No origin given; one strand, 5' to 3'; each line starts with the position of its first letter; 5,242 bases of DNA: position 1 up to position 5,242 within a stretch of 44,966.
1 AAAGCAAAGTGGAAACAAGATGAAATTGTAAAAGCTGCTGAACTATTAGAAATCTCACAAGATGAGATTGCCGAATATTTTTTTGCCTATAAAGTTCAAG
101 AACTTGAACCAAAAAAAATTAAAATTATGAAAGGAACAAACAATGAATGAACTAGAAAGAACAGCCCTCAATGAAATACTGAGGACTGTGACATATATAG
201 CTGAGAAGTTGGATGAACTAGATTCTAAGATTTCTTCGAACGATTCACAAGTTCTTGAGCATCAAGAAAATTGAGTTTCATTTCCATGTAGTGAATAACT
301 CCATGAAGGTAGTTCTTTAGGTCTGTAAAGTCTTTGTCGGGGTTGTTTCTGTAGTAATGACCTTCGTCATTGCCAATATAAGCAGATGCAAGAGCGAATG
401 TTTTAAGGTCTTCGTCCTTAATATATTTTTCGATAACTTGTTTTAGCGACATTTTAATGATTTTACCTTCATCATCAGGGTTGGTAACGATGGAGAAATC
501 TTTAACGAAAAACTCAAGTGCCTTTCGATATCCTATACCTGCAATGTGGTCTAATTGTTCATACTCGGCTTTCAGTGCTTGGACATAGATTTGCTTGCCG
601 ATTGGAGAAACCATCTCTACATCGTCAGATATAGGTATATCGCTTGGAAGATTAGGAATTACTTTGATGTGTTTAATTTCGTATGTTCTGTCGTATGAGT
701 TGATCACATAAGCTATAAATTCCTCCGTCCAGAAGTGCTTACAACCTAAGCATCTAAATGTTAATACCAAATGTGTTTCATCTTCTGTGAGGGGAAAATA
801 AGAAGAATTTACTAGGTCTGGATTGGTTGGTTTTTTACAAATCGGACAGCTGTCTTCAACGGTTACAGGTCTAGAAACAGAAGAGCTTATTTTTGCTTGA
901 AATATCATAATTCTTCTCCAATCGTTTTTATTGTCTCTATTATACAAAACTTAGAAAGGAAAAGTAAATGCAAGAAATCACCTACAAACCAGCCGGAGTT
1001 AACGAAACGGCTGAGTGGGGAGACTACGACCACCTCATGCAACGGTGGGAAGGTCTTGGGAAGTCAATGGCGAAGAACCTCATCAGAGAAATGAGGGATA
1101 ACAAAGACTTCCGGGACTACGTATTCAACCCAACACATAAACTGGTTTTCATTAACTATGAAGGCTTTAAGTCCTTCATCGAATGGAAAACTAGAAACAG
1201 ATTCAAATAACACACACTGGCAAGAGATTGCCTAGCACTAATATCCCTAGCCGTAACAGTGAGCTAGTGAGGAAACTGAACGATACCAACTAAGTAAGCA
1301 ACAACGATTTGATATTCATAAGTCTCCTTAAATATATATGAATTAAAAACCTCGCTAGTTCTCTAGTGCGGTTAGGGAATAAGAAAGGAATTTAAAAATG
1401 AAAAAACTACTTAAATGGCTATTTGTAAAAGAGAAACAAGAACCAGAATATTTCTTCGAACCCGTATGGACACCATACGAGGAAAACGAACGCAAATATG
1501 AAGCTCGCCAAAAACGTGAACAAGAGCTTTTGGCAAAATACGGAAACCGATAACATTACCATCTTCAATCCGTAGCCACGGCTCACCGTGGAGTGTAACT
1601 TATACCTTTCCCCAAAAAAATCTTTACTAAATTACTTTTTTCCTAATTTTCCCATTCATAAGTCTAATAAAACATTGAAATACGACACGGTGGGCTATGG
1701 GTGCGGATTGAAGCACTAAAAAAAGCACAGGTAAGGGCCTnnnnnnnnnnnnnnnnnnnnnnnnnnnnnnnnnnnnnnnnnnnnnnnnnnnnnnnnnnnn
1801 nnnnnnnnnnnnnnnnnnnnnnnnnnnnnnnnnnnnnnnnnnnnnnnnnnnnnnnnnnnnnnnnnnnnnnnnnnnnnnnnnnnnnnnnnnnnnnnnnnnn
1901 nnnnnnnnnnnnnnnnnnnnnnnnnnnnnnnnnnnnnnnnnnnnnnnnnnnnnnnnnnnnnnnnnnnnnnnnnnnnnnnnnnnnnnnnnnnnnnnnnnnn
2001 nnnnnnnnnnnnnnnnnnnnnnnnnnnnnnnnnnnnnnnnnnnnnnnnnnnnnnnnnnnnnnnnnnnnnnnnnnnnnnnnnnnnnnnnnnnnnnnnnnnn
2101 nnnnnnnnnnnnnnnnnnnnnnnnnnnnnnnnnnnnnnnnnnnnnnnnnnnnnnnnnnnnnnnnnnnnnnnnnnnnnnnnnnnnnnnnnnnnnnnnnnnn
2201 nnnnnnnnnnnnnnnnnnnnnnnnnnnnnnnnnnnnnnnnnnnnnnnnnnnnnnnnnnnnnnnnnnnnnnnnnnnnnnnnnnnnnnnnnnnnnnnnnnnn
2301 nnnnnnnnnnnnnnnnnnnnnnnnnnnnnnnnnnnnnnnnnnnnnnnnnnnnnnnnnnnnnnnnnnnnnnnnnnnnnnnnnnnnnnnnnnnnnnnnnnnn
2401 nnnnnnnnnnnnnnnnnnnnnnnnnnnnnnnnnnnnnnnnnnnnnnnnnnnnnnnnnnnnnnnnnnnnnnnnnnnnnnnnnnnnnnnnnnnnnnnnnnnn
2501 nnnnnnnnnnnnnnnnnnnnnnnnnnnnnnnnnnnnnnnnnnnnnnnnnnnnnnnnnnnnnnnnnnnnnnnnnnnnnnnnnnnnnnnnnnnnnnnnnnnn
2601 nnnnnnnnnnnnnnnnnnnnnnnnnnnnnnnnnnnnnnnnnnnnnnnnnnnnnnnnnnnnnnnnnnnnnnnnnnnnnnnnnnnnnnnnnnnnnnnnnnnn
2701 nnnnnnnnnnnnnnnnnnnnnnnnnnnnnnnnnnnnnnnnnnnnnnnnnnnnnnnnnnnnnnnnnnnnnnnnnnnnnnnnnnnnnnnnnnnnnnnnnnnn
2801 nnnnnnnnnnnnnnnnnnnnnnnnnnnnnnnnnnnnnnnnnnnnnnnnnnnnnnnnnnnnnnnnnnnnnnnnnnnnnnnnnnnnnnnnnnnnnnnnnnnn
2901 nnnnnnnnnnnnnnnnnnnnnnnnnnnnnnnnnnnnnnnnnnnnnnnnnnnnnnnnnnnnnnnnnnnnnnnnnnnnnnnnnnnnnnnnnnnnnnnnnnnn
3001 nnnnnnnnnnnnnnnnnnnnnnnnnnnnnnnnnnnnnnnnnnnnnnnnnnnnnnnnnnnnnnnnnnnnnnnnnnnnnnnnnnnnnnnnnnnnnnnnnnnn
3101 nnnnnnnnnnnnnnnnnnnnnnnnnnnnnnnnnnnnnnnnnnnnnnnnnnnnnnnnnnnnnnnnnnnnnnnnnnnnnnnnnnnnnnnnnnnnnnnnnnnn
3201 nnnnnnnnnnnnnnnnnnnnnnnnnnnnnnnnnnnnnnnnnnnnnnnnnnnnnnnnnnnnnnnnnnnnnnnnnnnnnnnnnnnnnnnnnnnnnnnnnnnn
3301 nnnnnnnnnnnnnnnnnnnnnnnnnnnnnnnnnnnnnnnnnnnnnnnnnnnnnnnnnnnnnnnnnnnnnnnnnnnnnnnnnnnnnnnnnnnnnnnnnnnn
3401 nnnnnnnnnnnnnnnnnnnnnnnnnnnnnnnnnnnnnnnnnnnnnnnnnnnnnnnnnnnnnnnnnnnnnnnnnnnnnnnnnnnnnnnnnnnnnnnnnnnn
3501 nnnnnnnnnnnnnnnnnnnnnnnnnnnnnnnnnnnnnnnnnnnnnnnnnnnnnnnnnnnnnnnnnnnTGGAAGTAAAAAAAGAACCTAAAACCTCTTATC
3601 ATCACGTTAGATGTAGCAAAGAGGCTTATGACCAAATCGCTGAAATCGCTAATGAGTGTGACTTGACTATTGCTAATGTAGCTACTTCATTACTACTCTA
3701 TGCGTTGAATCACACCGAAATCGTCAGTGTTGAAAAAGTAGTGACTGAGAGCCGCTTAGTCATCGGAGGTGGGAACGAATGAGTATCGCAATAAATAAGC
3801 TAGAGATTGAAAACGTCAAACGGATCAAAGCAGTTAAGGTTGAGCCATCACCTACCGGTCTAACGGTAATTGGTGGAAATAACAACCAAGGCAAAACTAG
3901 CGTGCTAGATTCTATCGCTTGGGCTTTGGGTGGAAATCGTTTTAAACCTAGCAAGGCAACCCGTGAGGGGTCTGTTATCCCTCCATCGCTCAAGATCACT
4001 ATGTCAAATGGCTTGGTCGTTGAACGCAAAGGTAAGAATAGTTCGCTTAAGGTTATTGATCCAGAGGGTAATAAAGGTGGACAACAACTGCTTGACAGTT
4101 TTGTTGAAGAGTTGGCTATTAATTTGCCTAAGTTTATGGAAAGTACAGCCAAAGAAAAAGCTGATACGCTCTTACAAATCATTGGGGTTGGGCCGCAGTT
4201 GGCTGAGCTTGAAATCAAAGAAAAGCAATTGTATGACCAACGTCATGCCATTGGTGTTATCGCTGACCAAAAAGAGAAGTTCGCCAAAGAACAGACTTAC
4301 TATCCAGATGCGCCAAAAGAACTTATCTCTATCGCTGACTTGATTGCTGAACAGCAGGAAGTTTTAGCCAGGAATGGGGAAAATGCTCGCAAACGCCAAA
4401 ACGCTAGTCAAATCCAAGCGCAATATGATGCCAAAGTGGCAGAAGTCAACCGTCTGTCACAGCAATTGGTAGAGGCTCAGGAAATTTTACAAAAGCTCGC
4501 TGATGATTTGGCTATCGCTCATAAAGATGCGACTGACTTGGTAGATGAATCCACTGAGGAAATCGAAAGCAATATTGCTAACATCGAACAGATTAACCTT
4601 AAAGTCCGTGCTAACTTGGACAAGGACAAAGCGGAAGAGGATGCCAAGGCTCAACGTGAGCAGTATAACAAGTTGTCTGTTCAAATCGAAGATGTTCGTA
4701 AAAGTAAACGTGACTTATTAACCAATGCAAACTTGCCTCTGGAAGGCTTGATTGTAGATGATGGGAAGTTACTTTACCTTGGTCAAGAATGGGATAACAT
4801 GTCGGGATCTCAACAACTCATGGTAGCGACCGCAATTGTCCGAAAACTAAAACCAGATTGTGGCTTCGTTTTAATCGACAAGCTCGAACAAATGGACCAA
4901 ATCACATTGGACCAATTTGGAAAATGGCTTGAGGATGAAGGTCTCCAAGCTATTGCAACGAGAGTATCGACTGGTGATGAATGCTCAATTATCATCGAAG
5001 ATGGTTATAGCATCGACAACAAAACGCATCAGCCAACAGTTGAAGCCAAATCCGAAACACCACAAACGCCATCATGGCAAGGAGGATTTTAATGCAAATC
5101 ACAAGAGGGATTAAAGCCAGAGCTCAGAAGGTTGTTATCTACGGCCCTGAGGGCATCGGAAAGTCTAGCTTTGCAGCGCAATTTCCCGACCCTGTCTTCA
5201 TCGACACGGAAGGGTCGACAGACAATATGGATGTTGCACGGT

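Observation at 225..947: Self-promoted antisense Zn-ribbon/DUF4145-like gene embedded in the early lytic transcript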

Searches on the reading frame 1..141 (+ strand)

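Call 4: search_protein_families(library=pfam, proteins=[window:1-141:+], max_evalue=1)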
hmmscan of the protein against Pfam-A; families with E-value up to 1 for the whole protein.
window:1-141:+ (47 aa): 1 family
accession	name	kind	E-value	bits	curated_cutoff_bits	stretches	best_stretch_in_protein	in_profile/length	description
PF05339.17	DUF739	-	7.2e-08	32.9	27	1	1-29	40-68/69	Protein of unknown function (DUF739)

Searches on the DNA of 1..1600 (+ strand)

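Call 8: search_dna_similar(query=window:1-1600:+, collection=phages, mode=near, max_rows=30)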
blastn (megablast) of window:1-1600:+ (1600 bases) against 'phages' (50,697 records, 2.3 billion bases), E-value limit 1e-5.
Records with a match: 56; places in all: 57; records where one place covers at least 80% of the query: 0.
Best place of each record, by identity: 95-99% 1; 90-95% 23; 80-90% 29; 60-80% 3.
By first word of the organism name: Streptococcus 56.
By host as written in the record: Streptococcus thermophilus 10; - 4; Streptococcus thermophilus ST68757 3; Streptococcus pneumoniae 08B03577 2; Streptococcus pneumoniae 09B07772 2; Streptococcus salivarius 57.I 2; Streptococcus mitis SF100 2; Streptococcus thermophilus ST64713 2; and 28 more.
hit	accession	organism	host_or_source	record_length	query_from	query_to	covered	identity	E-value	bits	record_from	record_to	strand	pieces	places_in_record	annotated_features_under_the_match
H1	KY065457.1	Streptococcus phage IPP16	Streptococcus pneumoniae 48/2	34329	129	961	52%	86.9%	0e+0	929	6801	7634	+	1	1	hypothetical protein (x2)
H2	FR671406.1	Streptococcus phage 040922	Streptococcus pneumoniae, strain 04-0922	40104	142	959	51%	87.0%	0e+0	918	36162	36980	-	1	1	Phage protein (x2)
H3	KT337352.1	Streptococcus phage phiARI0460-1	Streptococcus pneumoniae 08B03577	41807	142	959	51%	87.0%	0e+0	918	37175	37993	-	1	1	DUF4145 domain protein | hypothetical protein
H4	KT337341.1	Streptococcus phage phiARI0131-1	Streptococcus pneumoniae 09B07772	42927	142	959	51%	87.0%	0e+0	918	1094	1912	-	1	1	hypothetical protein (x2)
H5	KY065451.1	Streptococcus phage IPP9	Streptococcus pneumoniae Finland6B-12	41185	142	959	51%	87.0%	0e+0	918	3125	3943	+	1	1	hypothetical protein (x2)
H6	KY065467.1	Streptococcus phage IPP26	Streptococcus pneumoniae 43/3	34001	142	959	51%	87.0%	0e+0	918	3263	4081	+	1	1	hypothetical protein (x2)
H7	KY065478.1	Streptococcus phage IPP38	Streptococcus pneumoniae GA47373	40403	142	959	51%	87.0%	0e+0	918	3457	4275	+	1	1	hypothetical protein (x2)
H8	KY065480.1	Streptococcus phage IPP40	Streptococcus pneumoniae Ala243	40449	142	959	51%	87.0%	0e+0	918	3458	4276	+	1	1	hypothetical protein (x2)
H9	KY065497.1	Streptococcus phage IPP61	Streptococcus pneumoniae 18C/3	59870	142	959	51%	87.0%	0e+0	918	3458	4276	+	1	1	hypothetical protein (x2)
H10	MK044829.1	Streptococcus phage 109751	-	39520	142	959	51%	87.0%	0e+0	918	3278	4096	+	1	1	hypothetical protein (x2)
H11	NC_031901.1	Streptococcus phage phiARI0131-1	Streptococcus pneumoniae 09B07772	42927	142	959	51%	87.0%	0e+0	918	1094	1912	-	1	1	DNA binding protein | hypothetical protein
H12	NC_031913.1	Streptococcus phage phiARI0460-1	Streptococcus pneumoniae 08B03577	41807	142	959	51%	87.0%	0e+0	918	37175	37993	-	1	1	DNA binding protein | hypothetical protein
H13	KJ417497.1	Streptococcus phage Spn1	Streptococcus pneumoniae P1121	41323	142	959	51%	86.9%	0e+0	913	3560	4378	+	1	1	hypothetical protein (x2)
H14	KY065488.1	Streptococcus phage IPP50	Streptococcus pneumoniae 12F/3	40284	142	959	51%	86.9%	0e+0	913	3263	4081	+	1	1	hypothetical protein (x2)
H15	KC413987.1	Streptococcus phage phiSS12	Streptococcus suis SS12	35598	143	961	51%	85.1%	0e+0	833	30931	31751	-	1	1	hypothetical protein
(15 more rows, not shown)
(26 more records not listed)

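Call 11: get_annotated_region(hit=H13, flank=4000)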
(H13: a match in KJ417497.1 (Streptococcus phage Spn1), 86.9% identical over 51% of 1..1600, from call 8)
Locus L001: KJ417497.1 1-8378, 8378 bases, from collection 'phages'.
description: Streptococcus phage Spn1, complete genome.
organism: Streptococcus phage Spn1 (NCBI taxid 1461246)
taxonomy: Viruses; Duplodnaviria; Heunggongvirae; Uroviricota; Caudoviricetes
host: Streptococcus pneumoniae P1121; source: human challenge study, bacterial isolate, McCool et al 2002; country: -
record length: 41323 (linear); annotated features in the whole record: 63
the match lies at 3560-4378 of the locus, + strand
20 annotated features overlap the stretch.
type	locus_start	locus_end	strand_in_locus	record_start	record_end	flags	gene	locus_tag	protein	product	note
CDS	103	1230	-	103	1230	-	-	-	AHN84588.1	site-specific recombinase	prophage LambdaSa1 site-specific recombinase; phage integrase family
CDS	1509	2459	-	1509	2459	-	-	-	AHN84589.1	abortive infection bacteriophage resistance protein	-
CDS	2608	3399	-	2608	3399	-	-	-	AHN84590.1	CI-like repressor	-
CDS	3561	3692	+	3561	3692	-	-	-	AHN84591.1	hypothetical protein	-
CDS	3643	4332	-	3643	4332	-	-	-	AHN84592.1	hypothetical protein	putative phage protein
CDS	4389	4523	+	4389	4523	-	-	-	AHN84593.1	hypothetical protein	-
CDS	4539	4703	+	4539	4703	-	-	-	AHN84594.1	hypothetical protein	-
CDS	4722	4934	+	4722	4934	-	-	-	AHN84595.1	putative phage transcriptional regulator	-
CDS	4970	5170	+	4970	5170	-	-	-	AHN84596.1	hypothetical protein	-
CDS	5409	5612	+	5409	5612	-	-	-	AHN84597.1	hypothetical protein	-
CDS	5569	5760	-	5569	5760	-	-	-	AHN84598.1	hypothetical protein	FIG01115421: hypothetical protein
CDS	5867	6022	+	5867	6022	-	-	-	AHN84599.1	hypothetical protein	-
CDS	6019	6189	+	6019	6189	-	-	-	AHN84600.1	hypothetical protein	DNA2C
CDS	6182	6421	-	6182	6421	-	-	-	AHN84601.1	hypothetical protein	ORF065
CDS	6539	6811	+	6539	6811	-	-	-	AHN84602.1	hypothetical protein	FIG01114905: hypothetical protein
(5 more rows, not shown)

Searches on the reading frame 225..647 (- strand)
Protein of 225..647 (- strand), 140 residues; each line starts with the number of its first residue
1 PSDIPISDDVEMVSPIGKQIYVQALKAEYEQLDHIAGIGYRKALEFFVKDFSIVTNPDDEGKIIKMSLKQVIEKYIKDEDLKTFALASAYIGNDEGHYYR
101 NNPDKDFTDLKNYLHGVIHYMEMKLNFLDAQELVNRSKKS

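Call 85: predict_structure(alignment_id=A6)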
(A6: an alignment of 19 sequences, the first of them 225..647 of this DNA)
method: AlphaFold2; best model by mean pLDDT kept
length: 140 residues; sequences in the alignment: 19
mean_pLDDT: 91.1   pTM: 0.85
mean pLDDT of the five models: 91.1, 89.2, 85.3, 85.1, 83.4
residues with pLDDT >= 90: 101; 70-90: 34; 50-70: 3; < 50: 2
segments of 3 or more residues with pLDDT < 50: none
pLDDT, mean of each block of 10 residues (from residue 1): 74 96 95 93 98 97 98 97 96 80 85 95 92 79
secondary structure, 60 per line:
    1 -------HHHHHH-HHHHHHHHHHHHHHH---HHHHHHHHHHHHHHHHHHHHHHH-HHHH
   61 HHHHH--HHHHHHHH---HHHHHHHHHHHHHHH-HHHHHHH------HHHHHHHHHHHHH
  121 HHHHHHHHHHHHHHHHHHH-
elements in order: H8-13 H15-29 H33-55 H57-65 H68-75 H79-93 H95-101 H108-139

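Call 88: fold_search(model_id=the predicted structure, library=pdb)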
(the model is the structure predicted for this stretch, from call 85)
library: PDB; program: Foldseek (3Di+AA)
matches with E <= 10: 226; with E <= 0.001: 0
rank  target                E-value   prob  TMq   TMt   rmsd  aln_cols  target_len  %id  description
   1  6xyn                  2.2e-01  0.57  0.36  0.33  16.8       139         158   12  Crystal structure of a proteolytic fragment of NarQ comprising sensor and TM domains (released 2020-03-04)
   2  2q00_A                2.9e-01  0.98  0.56  0.64   3.9       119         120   15  Crystal structure of the P95883_SULSO protein from Sulfolobus solfataricus. NESG target SsR10. (released 2007-05-29)
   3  5jef_A                3.8e-01  0.47  0.37  0.26  17.0       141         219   12  Fragment of nitrate/nitrite sensor histidine kinase NarQ (WT) in asymmetric holo state (released 2017-05-31)
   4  5jgp                  5.0e-01  0.41  0.37  0.25  17.2       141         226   11  Crystal structure of the nitrate/nitrite sensor NarQ fragment bound with iodide ions (released 2017-05-31)
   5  2q00_B                5.5e-01  0.94  0.55  0.61   4.3       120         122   16  Crystal structure of the P95883_SULSO protein from Sulfolobus solfataricus. NESG target SsR10. (released 2007-05-29)
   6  1wol                  5.8e-01  0.84  0.49  0.55   5.1       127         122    9  Crystal Structure of ST0689, an archaeal HEPN homologue (released 2005-11-22)
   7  5iji                  6.1e-01  0.35  0.36  0.25  17.2       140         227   11  Fragment of nitrate/nitrite sensor histidine kinase NarQ (WT) in symmetric holo state (released 2017-05-31)
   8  9min_D                6.5e-01  0.35  0.32  0.34   9.9       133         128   20  Structure of a designed minibinder to NYESO1-A*02:01 (released 2025-08-06)
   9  6yue                  6.8e-01  0.33  0.36  0.25  17.2       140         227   11  Fragment of nitrate/nitrite sensor histidine kinase NarQ (R50S variant) (released 2020-05-06)
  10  7eqe_B                9.9e-01  0.16  0.27  0.23  14.4       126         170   10  Crystal Structure of a transcription factor (released 2022-04-27)
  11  5jeq                  1.0e+00  0.18  0.32  0.22  16.5       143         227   14  Fragment of nitrate/nitrite sensor histidine kinase NarQ (R50K) in symmetric apo state (released 2017-05-31)
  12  4nqf_A                1.2e+00  0.80  0.56  0.54   6.6       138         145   12  Crystal structure of HEPN domain protein (released 2014-03-26)
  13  8y6z                  1.2e+00  0.33  0.40  0.15   7.9       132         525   17  Crystal structure of the Marinitoga sp. Csx1-Crn2 fusion ribonuclease of type III CRISPR (released 2024-07-17)
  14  4j8d_C                1.5e+00  0.08  0.20  0.17  16.2       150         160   10  Middle domain of Hsc70-interacting protein, crystal form II (released 2013-07-03)
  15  2jpu_MODEL_1_A        1.7e+00  0.72  0.55  0.58   3.9       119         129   14  solution structure of NESG target SsR10, Orf c02003 protein (released 2007-07-03)
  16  4nqf_B                1.7e+00  0.38  0.42  0.40   8.3       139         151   12  Crystal structure of HEPN domain protein (released 2014-03-26)
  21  2hsb                  1.8e+00  0.66  0.54  0.58   4.3       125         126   12  Crystal structure of a hepn domain containing protein (af_0298) from archaeoglobus fulgidus at 1.95 A resolution (released 2006-08-15)
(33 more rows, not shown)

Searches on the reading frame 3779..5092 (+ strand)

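Call 76: search_protein_families(library=pfam, proteins=[window:3779-5092:+], max_evalue=0.001)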
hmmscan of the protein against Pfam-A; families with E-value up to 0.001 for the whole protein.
window:3779-5092:+ (437 aa): 3 families
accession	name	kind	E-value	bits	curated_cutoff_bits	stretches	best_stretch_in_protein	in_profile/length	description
PF13476.12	AAA_23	-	9.4e-10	39.9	27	1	7-299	1-196/201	AAA domain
PF02463.25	SMC_N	-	5.1e-09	36.3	40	1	5-67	2-65/220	RecF/RecN/SMC N terminal domain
PF13175.12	AAA_15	-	7.8e-07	29.5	32.1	1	5-308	3-265/374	AAA ATPase domain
